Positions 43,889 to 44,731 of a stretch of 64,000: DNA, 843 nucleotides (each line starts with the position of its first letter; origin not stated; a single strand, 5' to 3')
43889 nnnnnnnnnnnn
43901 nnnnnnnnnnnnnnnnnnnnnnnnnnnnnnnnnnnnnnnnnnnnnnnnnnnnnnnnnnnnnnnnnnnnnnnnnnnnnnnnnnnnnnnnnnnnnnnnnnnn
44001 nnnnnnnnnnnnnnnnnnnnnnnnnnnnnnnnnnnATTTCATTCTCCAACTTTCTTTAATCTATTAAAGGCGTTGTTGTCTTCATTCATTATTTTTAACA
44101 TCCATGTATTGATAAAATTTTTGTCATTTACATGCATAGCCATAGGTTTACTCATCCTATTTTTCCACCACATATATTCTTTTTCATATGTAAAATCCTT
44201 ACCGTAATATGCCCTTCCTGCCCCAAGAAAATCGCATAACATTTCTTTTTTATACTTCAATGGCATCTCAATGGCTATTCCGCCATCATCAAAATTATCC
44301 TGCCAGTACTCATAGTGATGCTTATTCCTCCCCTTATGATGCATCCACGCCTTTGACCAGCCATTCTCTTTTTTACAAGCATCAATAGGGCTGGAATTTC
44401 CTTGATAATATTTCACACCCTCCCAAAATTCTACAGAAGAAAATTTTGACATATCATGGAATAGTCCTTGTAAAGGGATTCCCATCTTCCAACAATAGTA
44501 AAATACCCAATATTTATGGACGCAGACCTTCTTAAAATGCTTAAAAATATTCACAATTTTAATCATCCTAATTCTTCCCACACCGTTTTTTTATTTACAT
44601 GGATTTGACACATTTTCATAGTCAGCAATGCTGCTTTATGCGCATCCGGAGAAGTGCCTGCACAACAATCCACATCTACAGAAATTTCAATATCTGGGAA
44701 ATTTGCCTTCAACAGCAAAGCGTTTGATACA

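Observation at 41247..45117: Contiguous phage-borne nicotinamide-to-NAD+ salvage module (PncA-like, HD-like, PncB, NadD/NMNAT, NadE)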

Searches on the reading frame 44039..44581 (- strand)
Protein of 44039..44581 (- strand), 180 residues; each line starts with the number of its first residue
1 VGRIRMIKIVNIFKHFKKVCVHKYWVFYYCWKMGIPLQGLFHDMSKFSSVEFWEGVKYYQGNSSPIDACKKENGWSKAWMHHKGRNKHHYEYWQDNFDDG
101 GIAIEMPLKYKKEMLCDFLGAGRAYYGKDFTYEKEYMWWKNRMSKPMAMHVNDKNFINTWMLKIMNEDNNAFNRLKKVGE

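Call 3: search_protein_families(library=pfam, proteins=[window:44039-44581:-], max_evalue=0.01)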
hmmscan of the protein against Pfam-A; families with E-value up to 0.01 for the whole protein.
window:44039-44581:- (180 aa): 1 family
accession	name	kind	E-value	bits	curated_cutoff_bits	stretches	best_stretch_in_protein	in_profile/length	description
PF18907.5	DUF5662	-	4.3e-30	104.8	27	1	12-159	2-152/156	Family of unknown function (DUF5662)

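Call 4: search_protein_families(library=ncbifam, proteins=[window:44039-44581:-], max_evalue=0.01)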
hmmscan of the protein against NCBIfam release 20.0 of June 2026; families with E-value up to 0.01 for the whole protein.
window:44039-44581:- (180 aa): 0 families

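Call 5: search_protein_families(library=phrogs, proteins=[window:44039-44581:-], max_evalue=0.001)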
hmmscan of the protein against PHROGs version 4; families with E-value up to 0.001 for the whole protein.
window:44039-44581:- (180 aa): 1 family
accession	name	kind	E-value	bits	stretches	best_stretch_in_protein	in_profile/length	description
phrog_20637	-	unknown function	1.2e-12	49.2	1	41-164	42-161/174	-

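Call 29: search_solved_structures(query=window:44039-44581:-, show_alignments=2, max_evalue=10)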
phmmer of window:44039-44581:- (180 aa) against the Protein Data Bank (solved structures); distinct sequences matched with E-value up to 10: 1.
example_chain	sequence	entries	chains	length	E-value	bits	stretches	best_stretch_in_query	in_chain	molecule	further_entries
1e07_A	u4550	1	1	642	0.086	15.5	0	130-160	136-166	CARCINOEMBRYONIC ANTIGEN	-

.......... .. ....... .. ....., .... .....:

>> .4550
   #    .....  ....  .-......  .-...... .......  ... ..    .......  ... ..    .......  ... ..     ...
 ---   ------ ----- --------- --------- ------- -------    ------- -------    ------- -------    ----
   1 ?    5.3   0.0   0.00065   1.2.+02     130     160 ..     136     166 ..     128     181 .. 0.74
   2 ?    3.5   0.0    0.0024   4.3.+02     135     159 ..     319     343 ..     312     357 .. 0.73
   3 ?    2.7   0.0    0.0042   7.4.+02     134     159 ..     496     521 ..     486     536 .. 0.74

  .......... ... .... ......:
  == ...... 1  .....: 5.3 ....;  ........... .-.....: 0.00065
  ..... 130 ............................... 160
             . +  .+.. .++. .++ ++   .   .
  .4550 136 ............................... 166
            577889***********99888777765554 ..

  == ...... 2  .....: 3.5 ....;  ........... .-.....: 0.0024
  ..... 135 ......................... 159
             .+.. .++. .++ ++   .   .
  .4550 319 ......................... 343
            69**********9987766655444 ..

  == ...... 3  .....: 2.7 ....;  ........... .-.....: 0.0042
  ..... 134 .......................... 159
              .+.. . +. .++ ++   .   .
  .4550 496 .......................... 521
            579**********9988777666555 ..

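Call 30: find_homologous_proteins(query=window:44039-44566:-, max_evalue=0.001)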
Query window:44039-44566:- (175 aa): 2663 proteins with E <= 0.001 among 2664 candidates; the best 120 are listed.
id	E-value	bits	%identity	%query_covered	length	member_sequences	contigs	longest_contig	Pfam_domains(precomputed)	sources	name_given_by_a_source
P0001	1.5e-120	418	100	100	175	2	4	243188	PF18907.6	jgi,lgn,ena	-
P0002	3.5e-90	319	76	95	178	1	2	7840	PF18907.6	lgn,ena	-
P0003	8.9e-90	317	73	98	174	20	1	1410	PF18907.6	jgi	-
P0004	2.8e-89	316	76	95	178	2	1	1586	PF18907.6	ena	-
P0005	5.6e-89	315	74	98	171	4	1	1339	PF18907.6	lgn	-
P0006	1.3e-87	310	74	95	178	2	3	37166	PF18907.6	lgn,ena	-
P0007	3.9e-87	309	74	95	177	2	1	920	PF18907.6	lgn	-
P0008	5.5e-84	298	71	98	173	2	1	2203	PF18907.6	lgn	-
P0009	1.3e-83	297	70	98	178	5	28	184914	PF18907.6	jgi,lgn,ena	-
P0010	2.9e-83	296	71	97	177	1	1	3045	PF18907.6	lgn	-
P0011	5.9e-83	295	69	99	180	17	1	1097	PF18907.6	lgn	-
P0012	1.5e-82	294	69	98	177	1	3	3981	PF18907.6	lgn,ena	-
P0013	1.6e-82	294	71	97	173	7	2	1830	PF18907.6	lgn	-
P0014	6.6e-82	292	71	96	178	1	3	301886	PF18907.6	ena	-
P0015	9.0e-82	291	70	97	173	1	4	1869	PF18907.6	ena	-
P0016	2.7e-81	290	67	99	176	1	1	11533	PF18907.6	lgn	-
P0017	4.1e-81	289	69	98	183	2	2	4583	PF18907.6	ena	-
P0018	5.1e-81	289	72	94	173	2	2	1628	PF18907.6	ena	-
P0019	7.7e-81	288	68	94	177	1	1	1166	PF18907.6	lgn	-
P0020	7.8e-81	288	69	98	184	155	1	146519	PF18907.6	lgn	-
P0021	1.3e-80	288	69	99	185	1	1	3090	PF18907.6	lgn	-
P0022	2.5e-80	287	70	95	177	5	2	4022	PF18907.6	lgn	-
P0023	2.7e-80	286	67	99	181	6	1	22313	PF18907.6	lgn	-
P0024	3.3e-80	286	68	98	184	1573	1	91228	PF18907.6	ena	-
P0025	3.6e-80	286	68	97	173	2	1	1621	PF18907.6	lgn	-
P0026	5.6e-80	285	70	96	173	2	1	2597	PF18907.6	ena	-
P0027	5.9e-80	285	68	98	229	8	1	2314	PF18907.6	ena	-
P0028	1.1e-79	284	69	98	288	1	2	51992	PF18907.6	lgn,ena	-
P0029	1.8e-79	284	68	98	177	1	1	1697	PF18907.6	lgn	-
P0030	2.4e-79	283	67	97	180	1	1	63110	PF18907.6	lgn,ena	-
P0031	3.6e-79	283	71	95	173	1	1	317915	PF18907.6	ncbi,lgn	-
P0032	7.8e-79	282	66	98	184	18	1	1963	PF18907.6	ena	-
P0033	1.5e-78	281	66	97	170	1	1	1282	PF18907.6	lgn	-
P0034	1.5e-78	281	68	97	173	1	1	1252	PF18907.6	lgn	-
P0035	1.6e-78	281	67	97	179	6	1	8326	PF18907.6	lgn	-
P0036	1.8e-78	281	69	97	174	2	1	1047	PF18907.6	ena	-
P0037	1.8e-78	281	72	96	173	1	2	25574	PF18907.6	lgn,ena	-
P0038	8.0e-78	278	70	96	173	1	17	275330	PF18907.6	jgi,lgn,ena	-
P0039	1.0e-77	278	65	97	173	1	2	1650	PF18907.6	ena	-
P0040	1.0e-77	278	68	97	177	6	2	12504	PF18907.6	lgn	-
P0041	1.4e-77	278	73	87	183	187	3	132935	PF18907.6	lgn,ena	-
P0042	1.5e-77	277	68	95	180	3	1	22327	PF18907.6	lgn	-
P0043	2.4e-77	277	69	97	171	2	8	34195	PF18907.6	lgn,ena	-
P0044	5.5e-77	276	73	87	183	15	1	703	PF18907.6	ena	-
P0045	5.9e-77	276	69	96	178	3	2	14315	PF18907.6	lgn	-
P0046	6.8e-77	275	66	97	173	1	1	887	PF18907.6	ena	-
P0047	9.8e-77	275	67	94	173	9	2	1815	PF18907.6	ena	-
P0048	1.8e-76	274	67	96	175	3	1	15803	PF18907.6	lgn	-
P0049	2.4e-76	274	67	96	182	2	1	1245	PF18907.6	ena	-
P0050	6.7e-76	272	64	97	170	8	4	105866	PF18907.6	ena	-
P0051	4.0e-75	270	66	95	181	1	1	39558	PF18907.6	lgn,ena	-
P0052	8.1e-75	269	67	97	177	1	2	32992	PF18907.6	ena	-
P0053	8.1e-75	269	67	94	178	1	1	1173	PF18907.6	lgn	-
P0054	8.7e-75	268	64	95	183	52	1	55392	PF18907.6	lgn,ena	-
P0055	4.9e-74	266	61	97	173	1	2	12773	PF18907.6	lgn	-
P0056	9.3e-74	265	65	97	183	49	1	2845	PF18907.6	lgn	-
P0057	5.7e-73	263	66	90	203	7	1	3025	PF18907.6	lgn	-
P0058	9.1e-73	262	63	98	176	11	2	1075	PF18907.6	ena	-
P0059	1.5e-72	261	66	93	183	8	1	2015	PF18907.6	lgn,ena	-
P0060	3.6e-72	260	64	95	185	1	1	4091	PF18907.6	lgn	-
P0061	5.8e-72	259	66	91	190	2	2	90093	PF18907.6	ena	-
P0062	5.9e-72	259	63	97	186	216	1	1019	PF18907.6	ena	-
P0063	6.7e-72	259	66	93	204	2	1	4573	PF18907.6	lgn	-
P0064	9.8e-72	259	76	80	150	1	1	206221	PF18907.6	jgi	jgi:hypothetical protein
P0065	1.4e-71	258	66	91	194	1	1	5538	PF18907.6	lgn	-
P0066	1.8e-71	258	62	97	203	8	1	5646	PF18907.6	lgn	-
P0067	1.8e-71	258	62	97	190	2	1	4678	PF18907.6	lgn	-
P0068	2.6e-71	257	68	89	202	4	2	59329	PF18907.6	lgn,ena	-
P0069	3.7e-71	257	65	95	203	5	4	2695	PF18907.6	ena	-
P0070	4.4e-71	256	63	98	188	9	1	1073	PF18907.6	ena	-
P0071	4.6e-71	256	65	92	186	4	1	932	PF18907.6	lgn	-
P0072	5.3e-71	256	66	91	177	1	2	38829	PF18907.6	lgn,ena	-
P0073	5.4e-71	256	64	96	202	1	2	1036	PF18907.6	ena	-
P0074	6.4e-71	256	65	97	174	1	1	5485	PF18907.6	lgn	-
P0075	6.8e-71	256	61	98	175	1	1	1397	PF18907.6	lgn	-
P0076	8.4e-71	256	76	78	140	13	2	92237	PF18907.6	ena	-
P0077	1.2e-70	255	64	96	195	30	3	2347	PF18907.6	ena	-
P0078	2.2e-70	254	65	91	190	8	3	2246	PF18907.6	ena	-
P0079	2.7e-70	254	62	97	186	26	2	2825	PF18907.6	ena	-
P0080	3.6e-70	253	64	98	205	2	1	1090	PF18907.6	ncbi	-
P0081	3.6e-70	253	63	98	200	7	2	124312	PF18907.6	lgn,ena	-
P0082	4.2e-70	253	61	99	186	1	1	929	PF18907.6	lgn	-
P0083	4.5e-70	253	67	89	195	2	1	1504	PF18907.6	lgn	-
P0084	4.8e-70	253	64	94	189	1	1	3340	PF18907.6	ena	-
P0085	5.2e-70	253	64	93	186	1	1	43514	PF18907.6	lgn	-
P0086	5.8e-70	253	63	98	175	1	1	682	PF18907.6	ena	-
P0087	7.2e-70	252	65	91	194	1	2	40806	PF18907.6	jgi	-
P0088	7.3e-70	252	66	95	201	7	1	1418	PF18907.6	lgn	-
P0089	7.9e-70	252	66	91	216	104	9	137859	PF18907.6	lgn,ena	-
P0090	1.2e-69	252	61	97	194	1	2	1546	PF18907.6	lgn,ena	-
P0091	1.6e-69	251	61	99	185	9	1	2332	PF18907.6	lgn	-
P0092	1.9e-69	251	65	94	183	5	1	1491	PF18907.6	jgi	jgi:hypothetical protein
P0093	1.9e-69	251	64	93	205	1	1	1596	PF18907.6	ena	-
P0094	2.4e-69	251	66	93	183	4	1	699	PF18907.6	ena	-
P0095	2.5e-69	251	62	94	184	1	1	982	PF18907.6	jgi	jgi:hypothetical protein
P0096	2.8e-69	251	63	96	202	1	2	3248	PF18907.6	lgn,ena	-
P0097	3.4e-69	250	64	96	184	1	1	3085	PF18907.6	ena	-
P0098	3.4e-69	250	62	95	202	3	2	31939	PF18907.6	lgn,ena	-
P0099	3.6e-69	250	63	96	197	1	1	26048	PF18907.6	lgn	-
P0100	4.1e-69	250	62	97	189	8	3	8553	PF18907.6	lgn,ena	-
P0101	4.7e-69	250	65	90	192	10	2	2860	PF18907.6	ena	-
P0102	4.9e-69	250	63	93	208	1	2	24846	PF18907.6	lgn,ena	-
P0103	5.3e-69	250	68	87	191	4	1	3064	PF18907.6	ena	-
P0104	5.3e-69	250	62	97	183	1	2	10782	PF18907.6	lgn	-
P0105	6.2e-69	249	64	95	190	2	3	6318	PF18907.6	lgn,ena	-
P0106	6.4e-69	249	63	96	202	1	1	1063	PF18907.6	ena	-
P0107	7.3e-69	249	64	91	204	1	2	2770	PF18907.6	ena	-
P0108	7.5e-69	249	64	93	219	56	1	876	PF18907.6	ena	-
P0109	8.1e-69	249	64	93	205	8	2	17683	PF18907.6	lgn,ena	-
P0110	9.9e-69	249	62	98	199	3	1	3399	PF18907.6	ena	-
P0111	1.0e-68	249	64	96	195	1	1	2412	PF18907.6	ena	-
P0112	1.0e-68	249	60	94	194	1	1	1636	PF18907.6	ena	-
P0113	1.1e-68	249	65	91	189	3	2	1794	PF18907.6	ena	-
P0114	1.3e-68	248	64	93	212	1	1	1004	PF18907.6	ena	-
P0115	1.4e-68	248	63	91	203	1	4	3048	PF18907.6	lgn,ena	-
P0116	1.5e-68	248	64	96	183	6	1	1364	PF18907.6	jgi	-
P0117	1.5e-68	248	63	94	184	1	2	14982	PF18907.6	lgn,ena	-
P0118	1.6e-68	248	65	89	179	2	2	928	PF18907.6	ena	-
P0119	1.6e-68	248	62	90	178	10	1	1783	PF18907.6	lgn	-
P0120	1.8e-68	248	63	93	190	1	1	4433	PF18907.6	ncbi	-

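Call 31: find_encoding_contigs(protein=P0031, flank=6000, max_places=2)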
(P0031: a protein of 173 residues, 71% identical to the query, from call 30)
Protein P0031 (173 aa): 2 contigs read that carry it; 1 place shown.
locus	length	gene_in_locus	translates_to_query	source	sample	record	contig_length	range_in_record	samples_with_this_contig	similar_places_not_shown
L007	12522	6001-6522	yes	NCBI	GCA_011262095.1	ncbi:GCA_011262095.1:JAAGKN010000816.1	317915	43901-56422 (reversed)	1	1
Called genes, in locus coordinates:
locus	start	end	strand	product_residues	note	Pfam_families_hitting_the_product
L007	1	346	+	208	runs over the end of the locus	-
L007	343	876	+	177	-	PF00186:DHFR_1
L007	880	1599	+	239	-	-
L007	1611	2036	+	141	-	-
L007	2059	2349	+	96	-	-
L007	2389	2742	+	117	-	-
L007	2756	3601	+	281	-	-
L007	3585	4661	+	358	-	PF01844:HNH, PF14279:HNH_5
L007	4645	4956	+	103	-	-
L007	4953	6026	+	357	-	PF01844:HNH, PF14279:HNH_5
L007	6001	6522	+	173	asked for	PF18907:DUF5662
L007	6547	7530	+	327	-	PF00389:2-Hacid_dh, PF02826:2-Hacid_dh_C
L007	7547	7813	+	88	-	-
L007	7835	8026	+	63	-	-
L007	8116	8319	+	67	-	-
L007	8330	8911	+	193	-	PF01467:CTP_transf_like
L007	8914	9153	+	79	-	-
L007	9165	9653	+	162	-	-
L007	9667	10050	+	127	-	-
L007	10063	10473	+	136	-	-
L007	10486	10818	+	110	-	-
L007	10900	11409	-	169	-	-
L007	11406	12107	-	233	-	-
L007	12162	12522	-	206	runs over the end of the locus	-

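Call 32: find_encoding_contigs(protein=P0009, flank=6000, max_places=2)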
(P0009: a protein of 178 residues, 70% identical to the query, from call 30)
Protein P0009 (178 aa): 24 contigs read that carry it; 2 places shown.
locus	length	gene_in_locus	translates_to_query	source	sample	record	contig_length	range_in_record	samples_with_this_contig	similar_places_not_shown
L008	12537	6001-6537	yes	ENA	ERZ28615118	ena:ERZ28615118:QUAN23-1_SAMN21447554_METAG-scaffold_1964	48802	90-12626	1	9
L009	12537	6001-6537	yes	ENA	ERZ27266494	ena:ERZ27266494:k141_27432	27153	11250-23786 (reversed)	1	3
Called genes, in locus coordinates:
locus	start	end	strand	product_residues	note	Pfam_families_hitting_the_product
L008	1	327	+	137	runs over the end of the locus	?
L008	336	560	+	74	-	-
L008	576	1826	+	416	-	PF01385:OrfB_IS605, PF07282:Cas12f1-like_TNB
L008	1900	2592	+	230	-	PF07804:HipA_C (faint)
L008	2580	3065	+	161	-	-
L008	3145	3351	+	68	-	-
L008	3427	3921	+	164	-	-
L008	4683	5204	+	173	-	-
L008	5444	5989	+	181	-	PF00857:Isochorismatase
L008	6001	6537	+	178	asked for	PF18907:DUF5662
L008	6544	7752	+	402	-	PF17767:NAPRTase_N, PF04095:NAPRTase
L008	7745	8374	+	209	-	PF01467:CTP_transf_like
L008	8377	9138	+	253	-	PF02540:NAD_synthase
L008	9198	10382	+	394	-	PF01139:RtcB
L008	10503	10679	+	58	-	-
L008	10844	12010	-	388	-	PF01051:Rep3_N, PF21205:Rep3_C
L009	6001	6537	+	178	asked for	PF18907:DUF5662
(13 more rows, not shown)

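Call 33: find_encoding_contigs(protein=P0024, flank=6000, max_places=2)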
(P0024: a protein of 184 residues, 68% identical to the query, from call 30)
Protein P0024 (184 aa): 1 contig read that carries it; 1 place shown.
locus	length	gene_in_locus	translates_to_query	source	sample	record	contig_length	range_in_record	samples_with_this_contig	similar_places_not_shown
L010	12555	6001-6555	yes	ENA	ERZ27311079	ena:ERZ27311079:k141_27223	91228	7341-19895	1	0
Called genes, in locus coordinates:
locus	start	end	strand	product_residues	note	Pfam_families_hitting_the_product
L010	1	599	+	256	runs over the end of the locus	-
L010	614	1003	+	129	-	-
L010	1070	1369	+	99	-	-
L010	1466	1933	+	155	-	-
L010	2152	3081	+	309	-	PF00145:DNA_methylase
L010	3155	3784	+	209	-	-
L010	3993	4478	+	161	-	-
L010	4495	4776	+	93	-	-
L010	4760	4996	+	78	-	-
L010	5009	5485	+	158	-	-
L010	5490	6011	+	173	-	PF00857:Isochorismatase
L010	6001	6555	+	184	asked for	PF18907:DUF5662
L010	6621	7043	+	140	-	-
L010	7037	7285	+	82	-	-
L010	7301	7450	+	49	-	-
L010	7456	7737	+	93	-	PF16475:DUF5052 (weak)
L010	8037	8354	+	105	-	-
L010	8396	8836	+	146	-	-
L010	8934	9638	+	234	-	PF02086:MethyltransfD12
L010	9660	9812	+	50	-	-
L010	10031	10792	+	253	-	PF02086:MethyltransfD12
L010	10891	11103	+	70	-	-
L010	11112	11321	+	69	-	-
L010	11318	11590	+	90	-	-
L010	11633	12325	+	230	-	PF01844:HNH, PF14279:HNH_5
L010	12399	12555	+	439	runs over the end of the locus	PF09414:RNA_ligase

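Call 41: predict_structure(alignment_id=A1)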
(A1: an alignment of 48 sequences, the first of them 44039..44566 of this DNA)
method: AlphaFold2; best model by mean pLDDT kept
length: 175 residues; sequences in the alignment: 48
mean_pLDDT: 95.5   pTM: 0.89
mean pLDDT of the five models: 95.5, 93.6, 93.0, 92.5, 92.0
residues with pLDDT >= 90: 166; 70-90: 9; 50-70: 0; < 50: 0
segments of 3 or more residues with pLDDT < 50: none
pLDDT, mean of each block of 10 residues (from residue 1): 90 97 98 95 95 93 95 93 95 95 98 97 97 97 96 98 97 89
secondary structure, 60 per line:
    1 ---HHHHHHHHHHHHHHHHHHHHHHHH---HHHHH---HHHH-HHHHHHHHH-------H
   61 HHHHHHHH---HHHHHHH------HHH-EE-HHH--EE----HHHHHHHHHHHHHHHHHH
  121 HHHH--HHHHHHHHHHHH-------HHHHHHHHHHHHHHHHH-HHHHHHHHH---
elements in order: H4-27 H31-35 H39-42 H44-52 H60-68 H72-78 H103-124 H127-138 H146-162 H164-172

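Call 49: find_related_loci(query=A1, collection=viral_contigs, flank=5000)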
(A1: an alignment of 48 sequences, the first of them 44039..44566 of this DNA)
Query A1 (175 aa) in viral_contigs; peptide patterns used: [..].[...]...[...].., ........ (x = any residue, [..] = any of these).
600 stretches matched a pattern (row limit reached: there are more); 537 encode a relative of the query (tblastn E <= 1e-3); the best 80 are kept; 80 distinct loci.
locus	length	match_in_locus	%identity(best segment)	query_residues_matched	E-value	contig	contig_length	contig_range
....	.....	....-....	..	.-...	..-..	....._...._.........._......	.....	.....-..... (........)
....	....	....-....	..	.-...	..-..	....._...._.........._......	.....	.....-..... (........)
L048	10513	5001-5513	73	2-171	9e-84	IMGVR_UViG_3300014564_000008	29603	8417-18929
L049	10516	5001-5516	70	2-172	7e-84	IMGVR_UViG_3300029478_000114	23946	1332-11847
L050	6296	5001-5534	68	4-175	4e-82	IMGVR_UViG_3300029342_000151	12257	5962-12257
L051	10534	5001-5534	68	4-175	7e-82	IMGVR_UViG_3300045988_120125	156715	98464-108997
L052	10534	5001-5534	68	4-175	3e-82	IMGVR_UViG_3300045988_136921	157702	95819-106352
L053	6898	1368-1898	68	4-174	4e-82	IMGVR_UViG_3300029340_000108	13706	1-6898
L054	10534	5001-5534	68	4-175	7e-82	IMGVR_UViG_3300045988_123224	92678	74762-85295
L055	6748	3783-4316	68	4-175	7e-82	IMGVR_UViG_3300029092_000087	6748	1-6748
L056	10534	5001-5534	69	4-175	7e-82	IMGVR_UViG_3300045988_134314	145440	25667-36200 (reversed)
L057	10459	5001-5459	77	4-156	4e-82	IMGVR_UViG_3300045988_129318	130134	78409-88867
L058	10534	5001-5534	67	4-175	1e-81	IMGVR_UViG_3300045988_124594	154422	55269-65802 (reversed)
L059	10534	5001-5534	70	4-175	1e-81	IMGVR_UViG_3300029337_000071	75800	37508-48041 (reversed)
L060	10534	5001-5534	70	4-175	1e-81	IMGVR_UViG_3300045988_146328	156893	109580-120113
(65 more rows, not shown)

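Call 51: find_related_loci(query=A1, collection=genome_contigs, flank=5000)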
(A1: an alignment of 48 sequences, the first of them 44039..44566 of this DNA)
Query A1 (175 aa) in genome_contigs; peptide patterns used: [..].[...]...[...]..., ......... (x = any residue, [..] = any of these).
600 stretches matched a pattern (row limit reached: there are more); 600 encode a relative of the query (tblastn E <= 1e-3); the best 80 are kept; 80 distinct loci.
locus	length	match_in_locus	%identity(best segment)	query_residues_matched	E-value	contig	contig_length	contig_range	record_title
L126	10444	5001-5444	53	4-153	4e-47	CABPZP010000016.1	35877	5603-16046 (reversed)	MAG TPA_asm: uncultured Clostridium sp. isolate MGYG-HGUT-00384 genome assembly, contig: GUT_GENOME008342_16, whole geno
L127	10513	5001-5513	42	5-172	8e-43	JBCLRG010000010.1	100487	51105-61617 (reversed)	Oscillospiraceae bacterium 38-13 voucher GPTB0094 scaffold10, whole genome shotgun sequence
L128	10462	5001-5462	50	4-159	2e-44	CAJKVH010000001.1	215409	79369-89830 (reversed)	MAG TPA_asm: uncultured Clostridiales bacterium isolate ERR260175-bin.10 genome assembly, contig: NODE_8_length_215409_c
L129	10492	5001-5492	45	5-166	5e-41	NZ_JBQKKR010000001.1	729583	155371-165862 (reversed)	Dysosmobacter sp. Sow4_B12 contig00001, whole genome shotgun sequence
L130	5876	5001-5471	47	14-169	3e-44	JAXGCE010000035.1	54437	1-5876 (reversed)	MAG: Selenomonadaceae bacterium isolate HCA3 bin22 ctg000051296, whole genome shotgun sequence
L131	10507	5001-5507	42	5-172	7e-44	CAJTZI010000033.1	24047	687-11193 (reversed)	MAG TPA_asm: uncultured Oscillibacter sp. isolate MGBC114113 genome assembly, contig: MGBC114113.33, whole genome shotgu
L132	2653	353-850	46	1-170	3e-43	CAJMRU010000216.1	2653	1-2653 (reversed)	TPA_asm: uncultured bacterium isolate ERR321600-bin.3 genome assembly, contig: NODE_9485_length_2653_cov_2.689376, whole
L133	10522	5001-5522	41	4-175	8e-43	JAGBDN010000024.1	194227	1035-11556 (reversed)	MAG: Thermoguttaceae bacterium isolate RGIG9020 Water_deer_Rectum-4__c2719, whole genome shotgun sequence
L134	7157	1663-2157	42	2-166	4e-43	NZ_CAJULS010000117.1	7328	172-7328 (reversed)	MAG: uncultured Oscillibacter sp. isolate MGBC161115, whole genome shotgun sequence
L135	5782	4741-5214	45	6-162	4e-43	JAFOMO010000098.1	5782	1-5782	MAG: Clostridia bacterium isolate RGIG604 Dairy_cattle_Duodenum.Co__c970907, whole genome shotgun sequence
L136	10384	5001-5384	57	2-130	1e-42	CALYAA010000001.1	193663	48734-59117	MAG: uncultured Clostridia bacterium isolate BRZ_MP__bin6 genome assembly, contig: BRZ_MP__NODE_66_length_193663_cov_17.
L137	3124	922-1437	42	4-173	1e-42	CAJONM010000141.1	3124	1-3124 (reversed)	uncultured Clostridia bacterium isolate Rumen_Coassembly_mag_1125 genome assembly, contig: k87_22018206, whole genome sh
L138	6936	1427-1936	42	4-164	2e-42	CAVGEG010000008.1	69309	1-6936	Paratractidigestivibacter sp. isolate G02647-L1_cleanbin_000053 genome assembly, contig: Spades_G02647-L1_contig_260, wh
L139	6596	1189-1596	50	1-137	1e-42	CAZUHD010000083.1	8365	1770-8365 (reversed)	MAG TPA_asm: uncultured Clostridium sp. isolate SRP314395_co1_52 genome assembly, contig: NODE_7886_length_8365_cov_25.0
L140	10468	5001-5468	46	6-174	1e-42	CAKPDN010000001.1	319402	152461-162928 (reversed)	MAG: uncultured Clostridia bacterium isolate REFINED_METABAT215_TOP10_CONTIGS_1500_ASSEMBLY_K77_MERGED__Hadza_PheChl_Fib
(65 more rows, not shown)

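Call 55: search_protein_families(library=padloc, proteins=[window:44039-44566:-], max_evalue=0.001)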
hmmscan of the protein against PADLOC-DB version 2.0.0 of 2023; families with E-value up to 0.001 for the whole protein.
window:44039-44566:- (175 aa): 0 families
